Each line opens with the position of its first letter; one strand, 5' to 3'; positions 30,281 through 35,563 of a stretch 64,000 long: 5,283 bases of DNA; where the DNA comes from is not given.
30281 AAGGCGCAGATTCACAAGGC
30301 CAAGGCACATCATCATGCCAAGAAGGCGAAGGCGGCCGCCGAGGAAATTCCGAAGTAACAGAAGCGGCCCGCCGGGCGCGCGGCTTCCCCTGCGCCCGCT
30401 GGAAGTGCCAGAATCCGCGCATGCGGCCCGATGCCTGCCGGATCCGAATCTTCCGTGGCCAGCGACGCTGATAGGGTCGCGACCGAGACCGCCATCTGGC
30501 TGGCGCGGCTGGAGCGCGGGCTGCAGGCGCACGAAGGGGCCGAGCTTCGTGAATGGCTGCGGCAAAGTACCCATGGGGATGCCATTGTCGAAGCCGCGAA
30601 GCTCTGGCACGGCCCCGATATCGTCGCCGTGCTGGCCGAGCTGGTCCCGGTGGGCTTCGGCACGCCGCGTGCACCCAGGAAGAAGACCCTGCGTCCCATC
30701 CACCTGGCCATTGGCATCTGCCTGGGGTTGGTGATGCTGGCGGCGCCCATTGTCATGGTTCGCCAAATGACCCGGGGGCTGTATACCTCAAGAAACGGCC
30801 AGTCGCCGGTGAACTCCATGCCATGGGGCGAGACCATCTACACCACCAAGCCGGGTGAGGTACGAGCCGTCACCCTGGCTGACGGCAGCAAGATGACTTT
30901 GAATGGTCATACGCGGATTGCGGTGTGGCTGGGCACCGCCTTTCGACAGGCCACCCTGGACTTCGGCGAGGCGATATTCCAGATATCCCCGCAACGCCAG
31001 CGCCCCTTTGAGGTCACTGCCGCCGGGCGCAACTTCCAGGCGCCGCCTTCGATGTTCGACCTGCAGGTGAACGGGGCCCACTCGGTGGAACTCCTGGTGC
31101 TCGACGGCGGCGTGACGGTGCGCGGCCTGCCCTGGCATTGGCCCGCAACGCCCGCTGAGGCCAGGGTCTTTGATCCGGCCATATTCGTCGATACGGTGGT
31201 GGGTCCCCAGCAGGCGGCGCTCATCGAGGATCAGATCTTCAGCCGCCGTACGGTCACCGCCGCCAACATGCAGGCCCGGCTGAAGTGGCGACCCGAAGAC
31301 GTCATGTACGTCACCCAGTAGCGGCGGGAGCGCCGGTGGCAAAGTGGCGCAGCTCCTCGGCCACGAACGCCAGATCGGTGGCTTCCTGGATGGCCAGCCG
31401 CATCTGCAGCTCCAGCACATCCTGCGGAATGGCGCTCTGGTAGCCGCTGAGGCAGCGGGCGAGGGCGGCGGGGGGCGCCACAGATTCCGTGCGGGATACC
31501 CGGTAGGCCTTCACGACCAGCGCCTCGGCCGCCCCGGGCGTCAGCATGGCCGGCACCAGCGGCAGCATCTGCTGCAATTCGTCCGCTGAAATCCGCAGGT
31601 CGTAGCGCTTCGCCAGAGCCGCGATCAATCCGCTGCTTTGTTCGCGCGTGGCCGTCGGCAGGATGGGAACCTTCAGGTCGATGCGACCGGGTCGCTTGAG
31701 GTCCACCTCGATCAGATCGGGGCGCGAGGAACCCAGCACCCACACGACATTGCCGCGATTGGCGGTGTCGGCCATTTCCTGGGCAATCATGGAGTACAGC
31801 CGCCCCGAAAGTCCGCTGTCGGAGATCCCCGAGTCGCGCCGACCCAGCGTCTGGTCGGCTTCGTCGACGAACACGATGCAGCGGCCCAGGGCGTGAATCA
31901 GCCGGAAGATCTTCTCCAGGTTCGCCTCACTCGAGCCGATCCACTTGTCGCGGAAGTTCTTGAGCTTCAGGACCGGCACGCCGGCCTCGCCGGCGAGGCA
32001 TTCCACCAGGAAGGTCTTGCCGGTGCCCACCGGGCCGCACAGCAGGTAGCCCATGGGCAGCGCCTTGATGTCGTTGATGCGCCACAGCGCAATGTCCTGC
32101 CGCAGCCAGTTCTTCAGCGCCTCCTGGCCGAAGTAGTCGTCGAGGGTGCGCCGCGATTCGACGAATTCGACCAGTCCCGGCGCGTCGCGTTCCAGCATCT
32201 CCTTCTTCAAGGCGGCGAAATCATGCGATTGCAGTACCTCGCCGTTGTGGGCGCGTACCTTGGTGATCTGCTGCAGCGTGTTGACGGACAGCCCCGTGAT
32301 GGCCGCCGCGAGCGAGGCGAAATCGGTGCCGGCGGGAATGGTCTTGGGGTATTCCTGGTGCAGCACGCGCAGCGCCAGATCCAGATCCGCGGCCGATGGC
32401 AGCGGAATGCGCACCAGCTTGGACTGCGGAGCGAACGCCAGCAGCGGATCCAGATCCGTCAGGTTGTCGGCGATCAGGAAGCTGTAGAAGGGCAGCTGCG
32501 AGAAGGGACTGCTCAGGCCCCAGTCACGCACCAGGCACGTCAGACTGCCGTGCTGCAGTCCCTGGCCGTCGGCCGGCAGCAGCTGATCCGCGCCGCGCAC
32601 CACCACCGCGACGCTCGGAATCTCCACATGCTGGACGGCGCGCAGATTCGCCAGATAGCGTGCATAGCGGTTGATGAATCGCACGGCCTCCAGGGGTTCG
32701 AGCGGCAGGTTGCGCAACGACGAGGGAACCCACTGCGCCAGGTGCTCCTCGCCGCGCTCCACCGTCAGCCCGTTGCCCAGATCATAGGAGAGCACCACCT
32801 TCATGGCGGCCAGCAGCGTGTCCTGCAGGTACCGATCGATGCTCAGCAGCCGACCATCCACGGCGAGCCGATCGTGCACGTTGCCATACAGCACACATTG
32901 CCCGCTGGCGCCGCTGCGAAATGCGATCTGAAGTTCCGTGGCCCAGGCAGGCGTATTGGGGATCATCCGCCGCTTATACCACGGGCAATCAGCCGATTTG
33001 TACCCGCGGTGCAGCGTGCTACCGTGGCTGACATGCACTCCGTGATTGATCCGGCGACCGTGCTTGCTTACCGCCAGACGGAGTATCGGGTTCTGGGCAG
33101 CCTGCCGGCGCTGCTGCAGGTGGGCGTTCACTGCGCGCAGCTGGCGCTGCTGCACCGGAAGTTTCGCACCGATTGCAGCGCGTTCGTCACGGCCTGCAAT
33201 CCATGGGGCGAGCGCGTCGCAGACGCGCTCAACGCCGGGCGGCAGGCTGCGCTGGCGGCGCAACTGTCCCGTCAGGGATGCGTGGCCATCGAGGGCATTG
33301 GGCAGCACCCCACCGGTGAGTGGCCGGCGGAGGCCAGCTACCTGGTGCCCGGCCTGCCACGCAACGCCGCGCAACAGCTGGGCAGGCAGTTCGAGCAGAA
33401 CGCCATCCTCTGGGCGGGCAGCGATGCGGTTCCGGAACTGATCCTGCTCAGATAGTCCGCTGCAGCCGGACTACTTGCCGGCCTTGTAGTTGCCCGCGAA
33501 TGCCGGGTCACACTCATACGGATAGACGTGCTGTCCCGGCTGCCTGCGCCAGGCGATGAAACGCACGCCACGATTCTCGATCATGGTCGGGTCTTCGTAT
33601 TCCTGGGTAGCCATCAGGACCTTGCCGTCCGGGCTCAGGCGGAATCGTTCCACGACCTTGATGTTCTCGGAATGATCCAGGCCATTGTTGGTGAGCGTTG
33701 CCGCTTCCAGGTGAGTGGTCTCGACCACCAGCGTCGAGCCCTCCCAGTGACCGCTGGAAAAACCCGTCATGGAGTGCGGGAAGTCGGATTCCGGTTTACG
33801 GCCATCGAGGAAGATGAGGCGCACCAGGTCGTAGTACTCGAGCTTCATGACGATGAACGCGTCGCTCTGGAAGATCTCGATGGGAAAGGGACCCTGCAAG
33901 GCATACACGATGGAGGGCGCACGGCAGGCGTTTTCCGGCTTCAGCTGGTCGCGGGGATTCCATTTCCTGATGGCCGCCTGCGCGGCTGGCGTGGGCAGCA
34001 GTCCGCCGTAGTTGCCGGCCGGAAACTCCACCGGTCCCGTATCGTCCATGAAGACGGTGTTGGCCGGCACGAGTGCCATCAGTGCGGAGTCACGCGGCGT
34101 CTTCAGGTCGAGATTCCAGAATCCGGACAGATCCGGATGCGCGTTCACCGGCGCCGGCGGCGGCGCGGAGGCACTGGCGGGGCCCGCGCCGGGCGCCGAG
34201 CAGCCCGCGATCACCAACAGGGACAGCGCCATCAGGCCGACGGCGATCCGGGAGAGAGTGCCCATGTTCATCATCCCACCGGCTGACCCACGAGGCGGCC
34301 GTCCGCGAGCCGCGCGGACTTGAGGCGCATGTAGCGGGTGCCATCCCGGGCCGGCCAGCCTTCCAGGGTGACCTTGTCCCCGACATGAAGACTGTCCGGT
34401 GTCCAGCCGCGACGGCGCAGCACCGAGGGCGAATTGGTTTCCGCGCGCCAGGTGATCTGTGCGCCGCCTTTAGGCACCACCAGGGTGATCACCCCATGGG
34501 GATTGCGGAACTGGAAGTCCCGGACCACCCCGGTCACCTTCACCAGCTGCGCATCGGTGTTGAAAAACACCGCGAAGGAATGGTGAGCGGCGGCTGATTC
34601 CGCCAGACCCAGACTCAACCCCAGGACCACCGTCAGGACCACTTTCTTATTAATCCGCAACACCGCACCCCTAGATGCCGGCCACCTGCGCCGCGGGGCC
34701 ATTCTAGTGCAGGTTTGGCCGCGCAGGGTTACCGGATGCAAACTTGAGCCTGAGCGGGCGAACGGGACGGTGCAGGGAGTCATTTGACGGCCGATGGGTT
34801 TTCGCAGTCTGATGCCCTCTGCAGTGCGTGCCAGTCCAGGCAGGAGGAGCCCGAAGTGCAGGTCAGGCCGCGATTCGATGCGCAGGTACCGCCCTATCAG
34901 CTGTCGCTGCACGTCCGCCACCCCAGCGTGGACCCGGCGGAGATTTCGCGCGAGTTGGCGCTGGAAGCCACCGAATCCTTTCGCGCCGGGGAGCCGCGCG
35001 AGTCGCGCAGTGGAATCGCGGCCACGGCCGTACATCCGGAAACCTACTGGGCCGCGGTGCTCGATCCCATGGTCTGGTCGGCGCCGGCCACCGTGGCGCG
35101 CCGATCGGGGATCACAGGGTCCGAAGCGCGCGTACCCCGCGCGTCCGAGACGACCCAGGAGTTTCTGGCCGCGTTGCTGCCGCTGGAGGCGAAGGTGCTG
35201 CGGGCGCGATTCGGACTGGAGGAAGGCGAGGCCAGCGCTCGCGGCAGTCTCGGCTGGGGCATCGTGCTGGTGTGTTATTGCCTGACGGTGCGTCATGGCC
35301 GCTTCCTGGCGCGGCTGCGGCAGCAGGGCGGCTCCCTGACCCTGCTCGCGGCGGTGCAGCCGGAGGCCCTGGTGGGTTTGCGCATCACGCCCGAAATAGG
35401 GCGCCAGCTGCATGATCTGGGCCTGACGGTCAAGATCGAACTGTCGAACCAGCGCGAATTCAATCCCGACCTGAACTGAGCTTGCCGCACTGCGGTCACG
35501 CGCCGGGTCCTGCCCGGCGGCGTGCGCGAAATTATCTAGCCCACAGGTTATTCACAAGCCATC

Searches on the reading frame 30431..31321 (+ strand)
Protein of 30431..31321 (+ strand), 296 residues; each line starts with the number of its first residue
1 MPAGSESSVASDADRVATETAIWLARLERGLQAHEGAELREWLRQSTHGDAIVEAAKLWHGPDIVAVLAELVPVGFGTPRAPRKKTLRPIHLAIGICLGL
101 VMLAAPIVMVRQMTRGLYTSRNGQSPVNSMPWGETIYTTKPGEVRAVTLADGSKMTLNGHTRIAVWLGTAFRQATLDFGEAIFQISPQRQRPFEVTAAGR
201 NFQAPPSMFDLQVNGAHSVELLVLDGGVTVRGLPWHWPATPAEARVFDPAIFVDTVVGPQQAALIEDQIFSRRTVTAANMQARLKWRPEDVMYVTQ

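Call 37: search_protein_families(library=pfam, proteins=[window:30431-31321:+], max_evalue=0.001)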
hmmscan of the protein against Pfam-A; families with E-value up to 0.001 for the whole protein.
window:30431-31321:+ (296 aa): 1 family
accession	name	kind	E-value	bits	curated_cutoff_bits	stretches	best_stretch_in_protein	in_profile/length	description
PF04773.18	FecR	-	5.3e-09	36.9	24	1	137-228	3-96/97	FecR protein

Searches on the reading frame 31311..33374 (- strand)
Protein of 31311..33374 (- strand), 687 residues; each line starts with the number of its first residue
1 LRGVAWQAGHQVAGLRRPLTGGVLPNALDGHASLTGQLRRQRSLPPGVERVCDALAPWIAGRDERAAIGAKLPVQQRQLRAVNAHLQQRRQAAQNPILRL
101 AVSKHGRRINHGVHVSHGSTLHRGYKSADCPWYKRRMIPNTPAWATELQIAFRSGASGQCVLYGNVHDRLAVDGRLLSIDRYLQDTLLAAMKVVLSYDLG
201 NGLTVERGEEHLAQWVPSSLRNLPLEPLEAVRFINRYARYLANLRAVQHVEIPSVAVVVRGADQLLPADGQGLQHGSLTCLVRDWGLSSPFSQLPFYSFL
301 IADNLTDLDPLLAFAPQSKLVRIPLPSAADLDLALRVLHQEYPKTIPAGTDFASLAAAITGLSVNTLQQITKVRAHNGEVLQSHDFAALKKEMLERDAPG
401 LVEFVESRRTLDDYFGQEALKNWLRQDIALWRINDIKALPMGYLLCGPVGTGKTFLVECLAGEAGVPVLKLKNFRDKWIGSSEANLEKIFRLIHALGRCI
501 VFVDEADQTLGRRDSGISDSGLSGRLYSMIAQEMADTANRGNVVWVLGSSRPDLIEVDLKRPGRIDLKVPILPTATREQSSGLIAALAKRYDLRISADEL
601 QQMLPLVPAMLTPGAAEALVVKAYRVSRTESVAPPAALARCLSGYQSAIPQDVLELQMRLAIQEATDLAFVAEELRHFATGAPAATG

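Call 37: search_protein_families(library=pfam, proteins=[window:31311-33374:-], max_evalue=0.001)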
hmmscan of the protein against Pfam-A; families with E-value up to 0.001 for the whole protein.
window:31311-33374:- (687 aa): 1 family
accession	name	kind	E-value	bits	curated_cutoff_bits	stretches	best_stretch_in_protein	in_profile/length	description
PF00004.35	AAA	-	7.2e-22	78.7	21.2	1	443-569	1-127/131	ATPase family associated with various cellular activities (AAA)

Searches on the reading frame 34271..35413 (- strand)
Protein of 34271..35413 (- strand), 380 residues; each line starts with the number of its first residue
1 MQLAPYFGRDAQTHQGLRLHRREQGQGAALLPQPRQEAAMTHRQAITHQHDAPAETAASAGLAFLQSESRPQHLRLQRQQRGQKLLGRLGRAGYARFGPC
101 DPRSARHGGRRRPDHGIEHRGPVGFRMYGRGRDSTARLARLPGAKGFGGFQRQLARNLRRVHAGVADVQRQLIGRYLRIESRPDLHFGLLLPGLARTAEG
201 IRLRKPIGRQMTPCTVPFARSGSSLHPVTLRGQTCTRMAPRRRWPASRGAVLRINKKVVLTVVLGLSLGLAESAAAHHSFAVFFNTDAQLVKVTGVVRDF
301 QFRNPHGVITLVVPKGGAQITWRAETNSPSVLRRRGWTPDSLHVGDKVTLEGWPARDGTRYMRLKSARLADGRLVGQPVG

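Call 37: search_protein_families(library=pfam, proteins=[window:34271-35413:-], max_evalue=0.001)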
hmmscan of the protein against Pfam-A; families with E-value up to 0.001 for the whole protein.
window:34271-35413:- (380 aa): 1 family
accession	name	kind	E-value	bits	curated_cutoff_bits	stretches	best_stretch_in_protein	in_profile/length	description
PF19649.4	DUF6152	-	1.3e-22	80.2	27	1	270-360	5-94/98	Family of unknown function (DUF6152)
